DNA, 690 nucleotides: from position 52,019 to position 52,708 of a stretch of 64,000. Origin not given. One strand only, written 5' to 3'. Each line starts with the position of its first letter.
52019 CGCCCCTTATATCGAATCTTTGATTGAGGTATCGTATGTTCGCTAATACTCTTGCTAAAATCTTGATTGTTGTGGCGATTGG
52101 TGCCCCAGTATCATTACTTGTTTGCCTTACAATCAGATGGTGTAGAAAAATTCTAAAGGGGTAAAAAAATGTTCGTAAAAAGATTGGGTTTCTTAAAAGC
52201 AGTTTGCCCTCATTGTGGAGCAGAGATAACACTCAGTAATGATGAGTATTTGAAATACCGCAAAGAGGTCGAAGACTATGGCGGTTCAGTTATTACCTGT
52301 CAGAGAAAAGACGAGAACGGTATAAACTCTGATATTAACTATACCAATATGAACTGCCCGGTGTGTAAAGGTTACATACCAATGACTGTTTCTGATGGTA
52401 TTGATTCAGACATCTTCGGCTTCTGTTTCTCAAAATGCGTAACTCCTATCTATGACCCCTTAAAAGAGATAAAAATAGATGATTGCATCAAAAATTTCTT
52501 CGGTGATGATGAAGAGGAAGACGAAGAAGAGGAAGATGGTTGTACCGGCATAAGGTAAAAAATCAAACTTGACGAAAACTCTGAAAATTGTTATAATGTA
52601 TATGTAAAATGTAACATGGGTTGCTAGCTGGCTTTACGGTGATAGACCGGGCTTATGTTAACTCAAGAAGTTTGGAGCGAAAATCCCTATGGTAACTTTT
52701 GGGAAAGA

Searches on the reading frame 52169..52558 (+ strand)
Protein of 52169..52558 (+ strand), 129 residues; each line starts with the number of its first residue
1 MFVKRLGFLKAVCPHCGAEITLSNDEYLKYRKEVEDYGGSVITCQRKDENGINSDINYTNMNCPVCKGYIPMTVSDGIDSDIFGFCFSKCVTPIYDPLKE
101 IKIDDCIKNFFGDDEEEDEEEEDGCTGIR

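Call 10: search_protein_families(library=pfam, proteins=[window:52169-52558:+], max_evalue=0.01)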
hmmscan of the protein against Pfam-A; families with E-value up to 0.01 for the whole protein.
window:52169-52558:+ (129 aa): 5 families
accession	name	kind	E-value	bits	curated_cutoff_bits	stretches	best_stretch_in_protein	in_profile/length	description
PF21344.3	Zn_ribbon_LysW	-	8.2e-05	22.6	27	0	12-25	2-15/46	Alpha-aminoadipate carrier protein LysW-like, globular domain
PF23548.1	Zn_ribbon_FGT1_2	-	0.0023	17.9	27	0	10-22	20-32/35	FORGETTER1 second zinc ribbon domain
PF06827.20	zf-FPG_IleRS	-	0.0041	17.4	21.3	0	63-76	4-17/30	Zinc finger found in FPG and IleRS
PF08274.17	Zn_Ribbon_YjdM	-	0.0058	17.1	30.8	0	13-25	5-17/30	PhnA Zinc-Ribbon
PF23454.1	Zn_ribbon_Brz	-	0.0088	17.1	27.9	0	13-22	8-17/58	Transcriptional regulator Brz zinc beta ribbon domain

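Call 11: search_protein_families(library=phrogs, proteins=[window:52169-52558:+], max_evalue=0.01)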
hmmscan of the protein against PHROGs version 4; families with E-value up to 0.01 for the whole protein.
window:52169-52558:+ (129 aa): 3 families
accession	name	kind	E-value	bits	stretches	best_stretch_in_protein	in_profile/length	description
phrog_16186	-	unknown function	0.0014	19.5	0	58-71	4-17/50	-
phrog_9188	-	unknown function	0.005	18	0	10-24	54-68/70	-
phrog_2834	-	unknown function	0.0076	17.1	0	9-75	14-64/78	-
